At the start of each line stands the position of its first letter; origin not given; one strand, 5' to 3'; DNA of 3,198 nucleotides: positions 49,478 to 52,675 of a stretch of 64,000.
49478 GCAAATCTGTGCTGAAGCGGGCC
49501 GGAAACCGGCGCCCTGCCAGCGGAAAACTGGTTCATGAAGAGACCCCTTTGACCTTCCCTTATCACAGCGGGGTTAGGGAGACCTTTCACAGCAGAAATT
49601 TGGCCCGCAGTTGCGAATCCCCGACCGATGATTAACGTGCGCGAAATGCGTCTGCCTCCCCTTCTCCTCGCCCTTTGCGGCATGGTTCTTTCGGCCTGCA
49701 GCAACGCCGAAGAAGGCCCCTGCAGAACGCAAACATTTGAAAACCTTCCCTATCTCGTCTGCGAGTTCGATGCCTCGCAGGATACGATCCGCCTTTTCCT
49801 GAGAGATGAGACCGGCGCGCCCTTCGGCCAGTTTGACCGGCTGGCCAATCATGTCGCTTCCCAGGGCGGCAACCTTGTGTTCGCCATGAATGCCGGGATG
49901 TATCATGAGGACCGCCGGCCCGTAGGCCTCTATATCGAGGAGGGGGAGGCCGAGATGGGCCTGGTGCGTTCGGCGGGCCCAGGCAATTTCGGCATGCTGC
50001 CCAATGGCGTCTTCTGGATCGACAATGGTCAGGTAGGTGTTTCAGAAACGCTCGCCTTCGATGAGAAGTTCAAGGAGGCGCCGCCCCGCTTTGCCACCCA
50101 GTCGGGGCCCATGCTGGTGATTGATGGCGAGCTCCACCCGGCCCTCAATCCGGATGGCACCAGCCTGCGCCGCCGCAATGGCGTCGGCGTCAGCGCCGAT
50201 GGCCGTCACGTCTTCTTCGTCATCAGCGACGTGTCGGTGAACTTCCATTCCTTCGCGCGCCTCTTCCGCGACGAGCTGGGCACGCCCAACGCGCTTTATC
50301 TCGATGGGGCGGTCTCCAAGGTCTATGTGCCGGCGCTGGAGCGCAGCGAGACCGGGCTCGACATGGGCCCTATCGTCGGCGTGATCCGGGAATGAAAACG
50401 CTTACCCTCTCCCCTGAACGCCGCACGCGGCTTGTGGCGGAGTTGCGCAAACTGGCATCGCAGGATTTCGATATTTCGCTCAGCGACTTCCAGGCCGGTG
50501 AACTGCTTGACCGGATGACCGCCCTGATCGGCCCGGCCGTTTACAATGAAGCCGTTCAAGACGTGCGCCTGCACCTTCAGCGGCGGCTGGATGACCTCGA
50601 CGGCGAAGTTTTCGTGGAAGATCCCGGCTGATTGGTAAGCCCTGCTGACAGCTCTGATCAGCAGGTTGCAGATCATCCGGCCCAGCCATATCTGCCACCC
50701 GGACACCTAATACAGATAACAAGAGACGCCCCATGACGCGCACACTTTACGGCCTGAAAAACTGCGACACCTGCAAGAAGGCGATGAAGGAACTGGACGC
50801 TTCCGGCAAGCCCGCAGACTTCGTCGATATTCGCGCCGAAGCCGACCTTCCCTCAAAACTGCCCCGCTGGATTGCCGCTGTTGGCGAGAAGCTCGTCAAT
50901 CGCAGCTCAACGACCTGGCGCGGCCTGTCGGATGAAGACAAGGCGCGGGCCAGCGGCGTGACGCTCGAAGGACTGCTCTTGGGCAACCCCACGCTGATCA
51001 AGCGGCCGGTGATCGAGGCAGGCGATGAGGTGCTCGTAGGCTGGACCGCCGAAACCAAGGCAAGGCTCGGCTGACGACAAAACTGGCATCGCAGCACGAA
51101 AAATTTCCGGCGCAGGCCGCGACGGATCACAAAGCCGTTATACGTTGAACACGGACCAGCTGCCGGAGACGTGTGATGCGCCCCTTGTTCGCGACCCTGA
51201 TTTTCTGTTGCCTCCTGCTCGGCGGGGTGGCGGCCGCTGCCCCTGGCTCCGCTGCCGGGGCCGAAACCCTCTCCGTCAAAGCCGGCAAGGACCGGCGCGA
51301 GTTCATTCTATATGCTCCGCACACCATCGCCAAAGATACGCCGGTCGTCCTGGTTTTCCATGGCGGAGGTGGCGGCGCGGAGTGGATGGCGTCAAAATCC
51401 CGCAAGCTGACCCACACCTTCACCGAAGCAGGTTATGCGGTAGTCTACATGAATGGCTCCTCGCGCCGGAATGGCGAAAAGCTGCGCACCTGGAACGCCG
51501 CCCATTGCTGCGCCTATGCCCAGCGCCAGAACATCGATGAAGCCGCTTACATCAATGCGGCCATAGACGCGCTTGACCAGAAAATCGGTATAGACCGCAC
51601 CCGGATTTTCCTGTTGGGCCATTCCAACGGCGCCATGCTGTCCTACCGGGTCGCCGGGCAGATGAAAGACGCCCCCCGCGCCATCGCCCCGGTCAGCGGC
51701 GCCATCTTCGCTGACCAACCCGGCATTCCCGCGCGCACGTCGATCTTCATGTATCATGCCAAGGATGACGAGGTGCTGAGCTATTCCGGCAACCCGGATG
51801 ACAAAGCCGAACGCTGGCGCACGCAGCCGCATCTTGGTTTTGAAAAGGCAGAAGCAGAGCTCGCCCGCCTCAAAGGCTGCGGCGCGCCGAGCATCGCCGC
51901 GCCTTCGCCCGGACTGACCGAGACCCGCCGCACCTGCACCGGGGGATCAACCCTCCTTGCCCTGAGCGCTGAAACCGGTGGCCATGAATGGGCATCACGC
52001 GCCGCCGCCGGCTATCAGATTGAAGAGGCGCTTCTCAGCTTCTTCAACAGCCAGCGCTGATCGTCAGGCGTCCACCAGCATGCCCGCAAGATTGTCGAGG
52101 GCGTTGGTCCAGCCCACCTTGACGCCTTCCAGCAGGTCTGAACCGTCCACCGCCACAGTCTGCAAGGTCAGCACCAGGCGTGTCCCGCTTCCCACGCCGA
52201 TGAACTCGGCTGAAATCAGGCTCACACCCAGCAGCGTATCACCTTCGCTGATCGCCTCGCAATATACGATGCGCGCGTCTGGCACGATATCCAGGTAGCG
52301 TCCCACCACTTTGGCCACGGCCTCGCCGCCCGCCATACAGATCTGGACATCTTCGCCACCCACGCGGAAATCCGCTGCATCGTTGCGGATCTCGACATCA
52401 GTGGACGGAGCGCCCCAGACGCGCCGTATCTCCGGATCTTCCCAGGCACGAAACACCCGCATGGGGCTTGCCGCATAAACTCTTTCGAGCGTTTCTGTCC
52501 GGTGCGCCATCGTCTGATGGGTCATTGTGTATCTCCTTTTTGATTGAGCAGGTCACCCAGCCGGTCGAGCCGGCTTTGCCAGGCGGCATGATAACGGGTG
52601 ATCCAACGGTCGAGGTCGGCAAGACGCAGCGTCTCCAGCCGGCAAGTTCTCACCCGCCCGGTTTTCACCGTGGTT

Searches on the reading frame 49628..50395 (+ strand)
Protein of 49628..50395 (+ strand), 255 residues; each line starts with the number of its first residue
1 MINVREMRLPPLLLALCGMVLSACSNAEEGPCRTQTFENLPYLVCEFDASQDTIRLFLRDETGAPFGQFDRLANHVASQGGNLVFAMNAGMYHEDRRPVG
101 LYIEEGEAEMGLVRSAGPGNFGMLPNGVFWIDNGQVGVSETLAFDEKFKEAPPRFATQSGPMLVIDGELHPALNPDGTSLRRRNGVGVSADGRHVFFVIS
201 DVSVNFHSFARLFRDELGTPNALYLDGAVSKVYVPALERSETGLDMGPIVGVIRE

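Call 83: search_protein_families(library=pfam, proteins=[window:49628-50395:+], max_evalue=0.001)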
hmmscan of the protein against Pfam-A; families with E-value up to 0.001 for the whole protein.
window:49628-50395:+ (255 aa): 1 family
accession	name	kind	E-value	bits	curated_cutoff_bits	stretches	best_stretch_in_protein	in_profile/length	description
PF09992.14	NAGPA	-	5e-22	79.3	25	1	82-234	2-145/169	Phosphodiester glycosidase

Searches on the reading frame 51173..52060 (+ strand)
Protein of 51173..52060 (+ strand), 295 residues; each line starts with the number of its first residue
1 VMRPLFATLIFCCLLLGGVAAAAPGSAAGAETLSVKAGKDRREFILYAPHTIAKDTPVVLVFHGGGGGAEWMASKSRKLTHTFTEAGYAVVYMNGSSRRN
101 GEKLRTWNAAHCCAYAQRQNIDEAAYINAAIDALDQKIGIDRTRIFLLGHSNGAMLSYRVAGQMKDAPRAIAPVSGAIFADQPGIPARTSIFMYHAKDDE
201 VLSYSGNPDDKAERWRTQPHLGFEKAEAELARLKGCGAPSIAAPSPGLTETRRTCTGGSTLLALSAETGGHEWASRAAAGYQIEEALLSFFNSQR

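Call 83: search_protein_families(library=pfam, proteins=[window:51173-52060:+], max_evalue=0.001)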
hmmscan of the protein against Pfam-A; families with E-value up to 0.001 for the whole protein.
window:51173-52060:+ (295 aa): 8 families
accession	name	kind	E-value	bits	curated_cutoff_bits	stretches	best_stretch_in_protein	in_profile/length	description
PF02230.22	Abhydrolase_2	-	2.5e-05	24.7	23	1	54-204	12-172/217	Phospholipase/Carboxylesterase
PF20434.5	BD-FAE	-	2.6e-05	24.3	26.8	1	46-158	3-104/215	BD-FAE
PF07859.19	Abhydrolase_3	-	7.4e-05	23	25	1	59-170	1-102/210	alpha/beta hydrolase fold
PF10503.15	Esterase_PHB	-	8.1e-05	22.4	23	1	44-181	3-135/219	Esterase PHB depolymerase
PF00326.27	Peptidase_S9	-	0.0003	20.8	22.6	1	80-176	7-97/213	Prolyl oligopeptidase family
PF12697.13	Abhydrolase_6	-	0.00041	21.5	26.3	1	59-220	2-128/217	Alpha/beta hydrolase family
PF03959.19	FSH1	-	0.00044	20.4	21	1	58-167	6-125/211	Serine hydrolase (FSH1)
PF12146.15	Hydrolase_4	-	0.00093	19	27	0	57-180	5-113/239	Serine aminopeptidase, S33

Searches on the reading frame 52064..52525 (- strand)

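Call 83: search_protein_families(library=pfam, proteins=[window:52064-52525:-], max_evalue=0.001)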
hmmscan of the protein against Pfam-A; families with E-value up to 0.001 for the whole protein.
window:52064-52525:- (153 aa): 1 family
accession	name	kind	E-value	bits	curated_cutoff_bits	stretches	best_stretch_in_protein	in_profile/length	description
PF08327.17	AHSA1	-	1.4e-15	58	22.1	1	19-150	2-124/125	Activator of Hsp90 ATPase homolog 1-like protein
